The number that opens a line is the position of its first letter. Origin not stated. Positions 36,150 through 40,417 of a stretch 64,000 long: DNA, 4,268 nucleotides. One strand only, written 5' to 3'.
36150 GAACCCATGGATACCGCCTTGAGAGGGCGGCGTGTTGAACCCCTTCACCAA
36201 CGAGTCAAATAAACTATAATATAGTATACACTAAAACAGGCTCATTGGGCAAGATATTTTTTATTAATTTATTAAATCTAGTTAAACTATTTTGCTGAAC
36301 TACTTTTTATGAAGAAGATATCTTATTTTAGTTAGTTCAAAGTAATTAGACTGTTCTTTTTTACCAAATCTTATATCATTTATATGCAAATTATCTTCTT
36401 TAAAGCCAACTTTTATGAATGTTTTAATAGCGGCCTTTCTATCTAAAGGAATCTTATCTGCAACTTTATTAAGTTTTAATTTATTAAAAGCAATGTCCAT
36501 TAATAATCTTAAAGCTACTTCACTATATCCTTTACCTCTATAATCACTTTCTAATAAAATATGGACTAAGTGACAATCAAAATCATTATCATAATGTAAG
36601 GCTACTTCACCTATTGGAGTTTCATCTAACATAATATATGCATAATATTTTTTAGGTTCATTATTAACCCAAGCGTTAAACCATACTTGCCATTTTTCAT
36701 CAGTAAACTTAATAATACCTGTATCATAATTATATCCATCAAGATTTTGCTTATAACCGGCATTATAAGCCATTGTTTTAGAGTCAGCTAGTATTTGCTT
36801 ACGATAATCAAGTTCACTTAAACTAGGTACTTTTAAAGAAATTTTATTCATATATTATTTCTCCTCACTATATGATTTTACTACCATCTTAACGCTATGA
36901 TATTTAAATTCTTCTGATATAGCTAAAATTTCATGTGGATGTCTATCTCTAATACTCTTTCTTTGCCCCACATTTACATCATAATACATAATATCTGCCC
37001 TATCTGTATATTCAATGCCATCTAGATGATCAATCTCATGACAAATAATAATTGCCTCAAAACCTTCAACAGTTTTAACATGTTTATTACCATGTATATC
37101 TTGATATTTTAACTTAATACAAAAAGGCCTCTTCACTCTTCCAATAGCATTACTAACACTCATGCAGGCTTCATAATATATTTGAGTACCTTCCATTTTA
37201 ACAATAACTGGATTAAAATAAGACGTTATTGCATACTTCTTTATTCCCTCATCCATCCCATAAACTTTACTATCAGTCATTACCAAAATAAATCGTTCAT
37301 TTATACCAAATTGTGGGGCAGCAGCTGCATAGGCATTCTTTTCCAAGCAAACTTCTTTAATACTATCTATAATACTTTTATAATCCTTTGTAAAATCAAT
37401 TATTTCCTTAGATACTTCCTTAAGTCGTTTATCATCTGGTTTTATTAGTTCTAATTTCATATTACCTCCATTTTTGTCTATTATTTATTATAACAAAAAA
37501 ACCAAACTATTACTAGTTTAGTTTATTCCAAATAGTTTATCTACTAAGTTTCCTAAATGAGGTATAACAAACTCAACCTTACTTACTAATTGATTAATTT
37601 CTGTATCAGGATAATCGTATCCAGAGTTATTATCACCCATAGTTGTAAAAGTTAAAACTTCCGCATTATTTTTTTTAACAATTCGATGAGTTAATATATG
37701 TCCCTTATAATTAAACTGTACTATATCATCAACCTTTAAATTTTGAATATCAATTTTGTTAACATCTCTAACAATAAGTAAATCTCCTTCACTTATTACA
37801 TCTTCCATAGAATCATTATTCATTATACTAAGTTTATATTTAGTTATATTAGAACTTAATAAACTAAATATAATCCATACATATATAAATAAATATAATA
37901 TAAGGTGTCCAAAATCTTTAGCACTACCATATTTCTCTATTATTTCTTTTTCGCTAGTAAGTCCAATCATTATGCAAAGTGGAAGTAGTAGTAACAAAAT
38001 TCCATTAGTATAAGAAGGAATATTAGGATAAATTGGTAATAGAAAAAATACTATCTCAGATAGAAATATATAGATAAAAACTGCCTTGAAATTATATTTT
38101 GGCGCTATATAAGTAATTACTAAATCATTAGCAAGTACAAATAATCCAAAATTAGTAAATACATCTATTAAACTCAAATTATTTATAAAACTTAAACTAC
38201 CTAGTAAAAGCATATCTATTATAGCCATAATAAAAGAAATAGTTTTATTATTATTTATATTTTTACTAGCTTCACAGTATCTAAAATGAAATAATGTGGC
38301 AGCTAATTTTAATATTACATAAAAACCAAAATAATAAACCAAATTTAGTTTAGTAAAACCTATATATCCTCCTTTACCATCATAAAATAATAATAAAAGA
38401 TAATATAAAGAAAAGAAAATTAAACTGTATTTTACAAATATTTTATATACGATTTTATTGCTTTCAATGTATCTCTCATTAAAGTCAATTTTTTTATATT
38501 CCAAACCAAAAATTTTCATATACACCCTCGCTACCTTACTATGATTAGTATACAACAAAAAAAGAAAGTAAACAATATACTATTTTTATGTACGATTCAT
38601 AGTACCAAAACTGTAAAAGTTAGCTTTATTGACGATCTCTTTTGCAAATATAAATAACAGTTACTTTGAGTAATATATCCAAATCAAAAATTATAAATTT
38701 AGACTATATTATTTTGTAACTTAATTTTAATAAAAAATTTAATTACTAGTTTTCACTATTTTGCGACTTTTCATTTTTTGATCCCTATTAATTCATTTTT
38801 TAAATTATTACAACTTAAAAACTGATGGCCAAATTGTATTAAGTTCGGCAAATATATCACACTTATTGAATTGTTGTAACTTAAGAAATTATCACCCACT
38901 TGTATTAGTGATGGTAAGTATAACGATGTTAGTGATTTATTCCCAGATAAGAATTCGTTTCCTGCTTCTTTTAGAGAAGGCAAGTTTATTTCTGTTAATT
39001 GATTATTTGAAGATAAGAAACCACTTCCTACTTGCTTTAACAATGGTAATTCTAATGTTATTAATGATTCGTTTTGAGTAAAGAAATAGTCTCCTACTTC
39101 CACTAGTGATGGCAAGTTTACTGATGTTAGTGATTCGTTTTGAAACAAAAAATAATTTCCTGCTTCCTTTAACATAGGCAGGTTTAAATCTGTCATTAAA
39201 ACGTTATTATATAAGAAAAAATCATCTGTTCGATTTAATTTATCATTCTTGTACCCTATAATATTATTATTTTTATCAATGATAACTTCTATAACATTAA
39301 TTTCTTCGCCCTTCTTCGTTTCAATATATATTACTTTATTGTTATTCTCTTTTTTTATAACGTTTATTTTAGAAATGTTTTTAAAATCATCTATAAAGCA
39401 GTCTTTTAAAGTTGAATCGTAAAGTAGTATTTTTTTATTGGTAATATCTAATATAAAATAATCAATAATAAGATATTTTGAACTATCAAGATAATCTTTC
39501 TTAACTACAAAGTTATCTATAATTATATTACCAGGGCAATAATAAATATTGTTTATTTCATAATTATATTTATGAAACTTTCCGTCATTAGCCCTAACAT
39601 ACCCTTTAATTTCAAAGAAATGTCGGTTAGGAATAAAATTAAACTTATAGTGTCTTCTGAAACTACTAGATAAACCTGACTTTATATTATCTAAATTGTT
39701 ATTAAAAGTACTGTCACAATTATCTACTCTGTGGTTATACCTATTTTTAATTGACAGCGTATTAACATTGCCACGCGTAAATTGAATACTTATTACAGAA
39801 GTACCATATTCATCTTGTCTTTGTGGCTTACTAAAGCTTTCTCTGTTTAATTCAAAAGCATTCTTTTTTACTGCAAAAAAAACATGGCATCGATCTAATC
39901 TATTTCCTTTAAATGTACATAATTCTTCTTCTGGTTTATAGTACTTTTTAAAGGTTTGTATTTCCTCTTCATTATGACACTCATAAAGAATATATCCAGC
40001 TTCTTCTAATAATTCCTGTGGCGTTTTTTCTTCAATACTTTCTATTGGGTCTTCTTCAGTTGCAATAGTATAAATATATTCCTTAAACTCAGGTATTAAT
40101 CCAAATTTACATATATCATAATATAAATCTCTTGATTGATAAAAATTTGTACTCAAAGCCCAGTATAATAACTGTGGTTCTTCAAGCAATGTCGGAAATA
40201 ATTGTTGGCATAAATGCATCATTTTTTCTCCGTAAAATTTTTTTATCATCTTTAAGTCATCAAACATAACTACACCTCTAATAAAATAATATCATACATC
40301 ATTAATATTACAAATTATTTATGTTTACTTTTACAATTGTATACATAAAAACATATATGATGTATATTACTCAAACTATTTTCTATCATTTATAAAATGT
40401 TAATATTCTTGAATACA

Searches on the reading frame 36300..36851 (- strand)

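Call 27: search_protein_families(library=ncbifam, proteins=[window:36300-36851:-], max_evalue=0.01)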
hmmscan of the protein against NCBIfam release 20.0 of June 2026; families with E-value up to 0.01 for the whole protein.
window:36300-36851:- (183 aa): 3 families
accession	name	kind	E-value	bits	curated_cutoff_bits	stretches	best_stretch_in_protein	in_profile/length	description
NF011709.0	PRK15130.1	equivalog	7.1e-06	26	218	1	96-154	86-144/186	spermidine N1-acetyltransferase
TIGR01575.1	rimI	equivalog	0.00041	20.5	86.4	1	57-156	18-118/132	ribosomal protein S18-alanine N-acetyltransferase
TIGR03585.1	PseH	equivalog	0.00097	19.2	93.1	1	52-157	36-140/156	UDP-4-amino-4,6-dideoxy-N-acetyl-beta-L-altrosamine N-acetyltransferase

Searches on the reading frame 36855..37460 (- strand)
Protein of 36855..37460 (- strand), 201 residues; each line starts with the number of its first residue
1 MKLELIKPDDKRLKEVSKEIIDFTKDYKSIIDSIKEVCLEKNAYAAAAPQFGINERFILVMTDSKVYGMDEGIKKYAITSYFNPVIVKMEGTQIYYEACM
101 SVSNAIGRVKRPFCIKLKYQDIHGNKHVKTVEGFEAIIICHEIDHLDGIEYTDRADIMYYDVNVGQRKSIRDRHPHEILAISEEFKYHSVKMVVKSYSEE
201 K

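Call 27: search_protein_families(library=ncbifam, proteins=[window:36855-37460:-], max_evalue=0.01)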
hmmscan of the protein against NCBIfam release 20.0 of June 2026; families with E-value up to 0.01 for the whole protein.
window:36855-37460:- (201 aa): 6 families
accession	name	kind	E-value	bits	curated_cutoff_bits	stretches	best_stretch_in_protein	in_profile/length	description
TIGR00079.1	pept_deformyl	equivalog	5.2e-24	84.6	103.95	1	4-159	3-151/161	peptide deformylase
NF001159.1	PRK00150.1-3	subfamily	2.4e-23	82.5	125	1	6-158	6-153/167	peptide deformylase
NF009484.0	PRK12846.1-5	equivalog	3.1e-18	66.1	190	1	4-154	5-146/165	peptide deformylase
NF011189.0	PRK14595.1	equivalog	2.5e-13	50.1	232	1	4-164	5-155/162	peptide deformylase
NF006670.0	PRK09218.1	equivalog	2.9e-12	46.7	162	1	77-149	63-134/136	peptide deformylase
NF009483.0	PRK12846.1-4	equivalog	6.3e-08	32.4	267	1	9-154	10-155/193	peptide deformylase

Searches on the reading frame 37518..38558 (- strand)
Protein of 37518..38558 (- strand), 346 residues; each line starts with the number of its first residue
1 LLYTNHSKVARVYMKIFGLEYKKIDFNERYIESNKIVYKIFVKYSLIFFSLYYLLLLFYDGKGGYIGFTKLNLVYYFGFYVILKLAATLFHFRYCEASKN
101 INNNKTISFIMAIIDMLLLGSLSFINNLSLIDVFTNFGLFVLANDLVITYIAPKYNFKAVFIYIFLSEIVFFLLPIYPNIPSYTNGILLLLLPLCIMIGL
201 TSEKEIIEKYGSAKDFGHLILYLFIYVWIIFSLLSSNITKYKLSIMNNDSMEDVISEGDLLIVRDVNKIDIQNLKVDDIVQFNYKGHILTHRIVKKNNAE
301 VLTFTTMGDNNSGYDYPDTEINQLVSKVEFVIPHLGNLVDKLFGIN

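Call 27: search_protein_families(library=ncbifam, proteins=[window:37518-38558:-], max_evalue=0.01)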
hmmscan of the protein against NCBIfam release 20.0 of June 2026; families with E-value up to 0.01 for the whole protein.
window:37518-38558:- (346 aa): 4 families
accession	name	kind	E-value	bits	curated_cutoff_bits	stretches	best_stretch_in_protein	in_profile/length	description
TIGR02228.1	sigpep_I_arch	equivalog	3.4e-15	56.3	51.85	1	219-336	9-127/158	signal peptidase I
NF046067.1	SigPepSipWBacil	equivalog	2.5e-10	40.2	190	1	220-340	17-138/189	signal peptidase I SipW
TIGR02227.1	sigpep_I_bact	equivalog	0.00053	19.9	47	1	226-294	5-75/162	signal peptidase I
TIGR00498.1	lexA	equivalog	0.0017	18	110.95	1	231-273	106-146/203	transcriptional repressor LexA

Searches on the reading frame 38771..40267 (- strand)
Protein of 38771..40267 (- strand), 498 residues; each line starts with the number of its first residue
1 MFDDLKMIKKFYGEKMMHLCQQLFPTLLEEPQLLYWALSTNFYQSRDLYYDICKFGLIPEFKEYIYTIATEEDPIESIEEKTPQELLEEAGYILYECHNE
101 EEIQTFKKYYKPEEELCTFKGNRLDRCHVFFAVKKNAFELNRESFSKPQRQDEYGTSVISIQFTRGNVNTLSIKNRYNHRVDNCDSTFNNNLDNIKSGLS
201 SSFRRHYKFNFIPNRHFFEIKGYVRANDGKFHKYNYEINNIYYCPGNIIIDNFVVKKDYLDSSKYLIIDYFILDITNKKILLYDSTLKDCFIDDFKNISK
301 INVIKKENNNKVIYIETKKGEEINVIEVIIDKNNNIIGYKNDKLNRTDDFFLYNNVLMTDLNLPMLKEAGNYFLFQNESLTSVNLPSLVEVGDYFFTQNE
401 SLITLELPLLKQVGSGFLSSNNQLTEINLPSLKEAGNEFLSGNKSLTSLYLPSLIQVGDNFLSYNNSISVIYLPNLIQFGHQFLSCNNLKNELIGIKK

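Call 5: search_protein_families(library=pfam, proteins=[window:38771-40267:-], max_evalue=0.01)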
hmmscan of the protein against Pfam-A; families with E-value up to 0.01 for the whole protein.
window:38771-40267:- (498 aa): 0 families

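Call 27: search_protein_families(library=ncbifam, proteins=[window:38771-40267:-], max_evalue=0.01)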
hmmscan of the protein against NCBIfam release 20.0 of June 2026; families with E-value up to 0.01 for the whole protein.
window:38771-40267:- (498 aa): 0 families

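Call 32: search_solved_structures(query=A2, max_evalue=0.01)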
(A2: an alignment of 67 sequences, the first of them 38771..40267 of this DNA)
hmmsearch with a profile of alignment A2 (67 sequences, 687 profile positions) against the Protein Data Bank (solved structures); distinct sequences matched with E-value up to 0.01: 26.
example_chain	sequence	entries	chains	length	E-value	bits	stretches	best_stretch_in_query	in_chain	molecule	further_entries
4fs7_A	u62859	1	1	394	6.5e-19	70.5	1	339-648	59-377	Uncharacterized protein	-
4h09_A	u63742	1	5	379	5.4e-12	47.7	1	336-625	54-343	Hypothetical leucine rich repeat protein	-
4gt6_A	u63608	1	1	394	2e-11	45.8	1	339-485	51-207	Cell surface protein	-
5il7_A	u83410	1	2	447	2.5e-08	35.6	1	347-648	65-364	Rab family protein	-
6hlu_A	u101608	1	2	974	1.1e-07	33.4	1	347-645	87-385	Rab family protein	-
8r4b_A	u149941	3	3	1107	1.8e-07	32.7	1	347-645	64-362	Rab family protein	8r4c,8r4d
4fdw_A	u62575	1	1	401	3.7e-07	31.7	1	400-622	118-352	leucine rich hypothetical protein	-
4xa9_A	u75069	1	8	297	1.3e-06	29.8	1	345-534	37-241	Gala protein type 1, 3 or 4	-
4fd0_A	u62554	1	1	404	7.6e-06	27.3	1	414-621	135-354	Leucine rich hypothetical protein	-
2wqx_A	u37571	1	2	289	0.00082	20.6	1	475-617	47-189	INTERNALIN B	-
1d0b_A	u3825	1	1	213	0.00097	20.4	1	366-505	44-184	INTERNALIN B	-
1otm_A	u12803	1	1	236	0.0013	20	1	340-483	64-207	internalin B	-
1oto_A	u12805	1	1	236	0.0013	20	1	341-483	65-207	Internalin B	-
6dbf_A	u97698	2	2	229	0.0018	19.5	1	366-506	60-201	Listeria virulence factor InlB | InlB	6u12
2uzx_A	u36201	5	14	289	0.0018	19.5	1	366-615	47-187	INTERNALIN B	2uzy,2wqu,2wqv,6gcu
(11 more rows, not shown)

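Call 35: predict_structure(alignment_id=A2)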
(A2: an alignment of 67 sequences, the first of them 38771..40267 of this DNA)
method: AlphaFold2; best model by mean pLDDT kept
length: 498 residues; sequences in the alignment: 67
mean_pLDDT: 89.3   pTM: 0.78
mean pLDDT of the five models: 89.3, 88.7, 88.0, 87.9, 86.7
residues with pLDDT >= 90: 324; 70-90: 139; 50-70: 28; < 50: 7
segments of 3 or more residues with pLDDT < 50: 72-75
pLDDT, mean of each block of 10 residues (from residue 1): 89 96 91 92 93 92 87 52 94 96 92 80 89 93 81 89 85 79 69 86 88 68 88 90 92 91 94 96 92 92 91 95 95 94 97 94 98 94 98 94 97 97 95 97 93 96 89 92 81 54
secondary structure, 60 per line:
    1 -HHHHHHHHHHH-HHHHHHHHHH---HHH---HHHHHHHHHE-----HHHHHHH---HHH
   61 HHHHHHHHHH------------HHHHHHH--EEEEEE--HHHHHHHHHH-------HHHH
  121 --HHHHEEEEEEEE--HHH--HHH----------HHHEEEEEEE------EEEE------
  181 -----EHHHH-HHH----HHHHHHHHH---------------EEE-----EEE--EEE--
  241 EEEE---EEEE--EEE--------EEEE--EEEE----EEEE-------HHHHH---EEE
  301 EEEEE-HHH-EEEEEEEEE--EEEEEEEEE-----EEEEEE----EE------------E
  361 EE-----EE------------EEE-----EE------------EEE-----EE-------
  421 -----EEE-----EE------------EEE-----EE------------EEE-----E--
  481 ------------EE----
elements in order: H2-12 H14-23 H33-41 H48-54 H58-70 H83-89 E92-97 H100-109 H117-120 H123-126 E127-134 E158-164 E171-174 H187-190 H199-207 E223-225 E231-233 E236-238 E241-244 E248-251 E254-256 E265-268 E271-274 E279-282 H290-294 E298-305 E311-319 E322-330 E336-341 E360-362 E382-384 E404-406 E426-428 E448-450 E470-472

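Call 49: search_protein_families(library=padloc, proteins=[window:38771-40267:-], max_evalue=0.01)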
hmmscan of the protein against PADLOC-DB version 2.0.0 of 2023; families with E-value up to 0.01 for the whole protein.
window:38771-40267:- (498 aa): 0 families

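Call 50: search_protein_families(library=phrogs, proteins=[window:38771-40267:-], max_evalue=0.01)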
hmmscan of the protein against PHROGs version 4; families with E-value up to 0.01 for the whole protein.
window:38771-40267:- (498 aa): 0 families

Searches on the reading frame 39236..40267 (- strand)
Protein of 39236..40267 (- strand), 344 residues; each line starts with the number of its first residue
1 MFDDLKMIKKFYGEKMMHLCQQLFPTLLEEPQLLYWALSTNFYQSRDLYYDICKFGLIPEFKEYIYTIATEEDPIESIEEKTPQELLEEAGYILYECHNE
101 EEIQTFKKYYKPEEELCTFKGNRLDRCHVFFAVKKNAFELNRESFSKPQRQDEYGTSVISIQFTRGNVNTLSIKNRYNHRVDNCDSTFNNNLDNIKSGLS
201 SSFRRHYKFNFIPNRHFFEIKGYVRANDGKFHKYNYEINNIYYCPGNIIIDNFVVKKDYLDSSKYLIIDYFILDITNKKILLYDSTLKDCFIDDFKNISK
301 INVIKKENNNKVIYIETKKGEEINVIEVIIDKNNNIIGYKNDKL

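Call 43: predict_structure(alignment_id=A3)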
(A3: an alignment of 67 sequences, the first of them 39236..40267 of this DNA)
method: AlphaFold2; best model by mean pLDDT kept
length: 344 residues; sequences in the alignment: 67
mean_pLDDT: 88.0   pTM: 0.74
mean pLDDT of the five models: 88.0, 87.9, 87.4, 86.4, 85.1
residues with pLDDT >= 90: 192; 70-90: 127; 50-70: 19; < 50: 6
segments of 3 or more residues with pLDDT < 50: 72-77
pLDDT, mean of each block of 10 residues (from residue 1): 88 97 93 92 94 93 88 52 95 96 93 80 90 94 83 90 87 79 67 88 89 70 87 90 92 90 93 95 90 90 90 94 94 92 86
secondary structure, 60 per line:
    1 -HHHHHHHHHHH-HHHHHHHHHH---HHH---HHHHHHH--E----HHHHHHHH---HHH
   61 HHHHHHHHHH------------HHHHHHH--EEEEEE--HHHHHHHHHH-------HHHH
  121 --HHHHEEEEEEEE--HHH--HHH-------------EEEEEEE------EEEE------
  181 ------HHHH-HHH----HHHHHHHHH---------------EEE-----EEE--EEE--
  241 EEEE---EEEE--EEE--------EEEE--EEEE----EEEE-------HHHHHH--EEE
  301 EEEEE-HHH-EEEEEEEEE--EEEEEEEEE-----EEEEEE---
elements in order: H2-12 H14-23 H33-39 H47-54 H58-70 H83-89 E92-97 H100-109 H117-120 H123-126 E127-134 E158-164 E171-174 H187-190 H199-207 E223-225 E231-233 E236-238 E241-244 E248-251 E254-256 E265-268 E271-274 E279-282 H290-295 E298-305 E311-319 E322-330 E336-341

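Call 47: fold_search(model_id=the predicted structure, library=pdb)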
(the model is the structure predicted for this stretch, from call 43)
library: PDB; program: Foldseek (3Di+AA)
matches with E <= 10: 591; with E <= 0.001: 0
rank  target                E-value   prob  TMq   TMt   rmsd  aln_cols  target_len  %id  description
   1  7uio_An               6.7e-02  0.16  0.17  0.09  17.1       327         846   10  Mediator-PIC Early (Composite Model) (released 2023-03-01)
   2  4fhm_B                1.1e-01  0.13  0.15  0.07  20.1       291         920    7  Nup37-Nup120(aa1-961) complex from Schizosaccharomyces pombe (released 2012-09-26)
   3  9g6k_LX               1.1e-01  0.97  0.10  0.34   6.0        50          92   18  LSU structure derived from the LSU sample of the mitoribosome from T. gondii. (released 2024-12-11)
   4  8cyi_B                1.4e-01  0.06  0.12  0.12  16.6       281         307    8  Cryo-EM structures and computational analysis for enhanced potency in MTA-synergic inhibition of human protein arginin (released 2023-04-12)
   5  8fty_H                1.5e-01  0.09  0.11  0.08  19.3       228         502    6  Crystal structure of the carotenoid isomerooxygenase, NinaB (released 2024-01-17)
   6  8okv_D                1.7e-01  0.09  0.13  0.13  16.8       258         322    9  lipoprotein BT2095 from Bacteroides thetaiotamicron bound to cyanocobalamin CnCbl (released 2023-09-20)
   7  8fty_B                1.7e-01  0.09  0.11  0.08  18.5       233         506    6  Crystal structure of the carotenoid isomerooxygenase, NinaB (released 2024-01-17)
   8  6r3u_A                1.9e-01  0.20  0.12  0.09  18.8       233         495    6  Endo-levanase BT1760 mutant E221A from Bacteroides thetaiotaomicron complexed with levantetraose (released 2019-06-19)
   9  5emj_B                2.0e-01  0.04  0.11  0.12  15.8       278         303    9  Crystal structure of PRMT5:MEP50 with Compound 8 and sinefungin (released 2016-02-24)
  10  8fty_C                2.1e-01  0.08  0.11  0.08  16.1       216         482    7  Crystal structure of the carotenoid isomerooxygenase, NinaB (released 2024-01-17)
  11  8fty_D                2.1e-01  0.07  0.11  0.08  18.3       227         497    8  Crystal structure of the carotenoid isomerooxygenase, NinaB (released 2024-01-17)
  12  6r3r                  2.5e-01  0.16  0.11  0.09  18.8       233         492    7  First crystal structure of endo-levanase BT1760 from Bacteroides thetaiotaomicron (released 2019-06-19)
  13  8fty_A                2.5e-01  0.07  0.11  0.08  17.1       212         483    7  Crystal structure of the carotenoid isomerooxygenase, NinaB (released 2024-01-17)
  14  8um0_A                2.5e-01  0.05  0.10  0.10  16.6       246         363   11  The structure of NanH in complex with Neu5,7,9Ac(2,6)-LAcNAc (released 2024-09-04)
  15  6s5u_E                2.6e-01  0.63  0.14  0.15   9.9       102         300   16  Strictosidine Synthase from Ophiorrhiza pumila in complex with N-[2-(1H-Indol-3-yl)ethyl]-3-methyl-1-butanamine (released 2020-04-08)
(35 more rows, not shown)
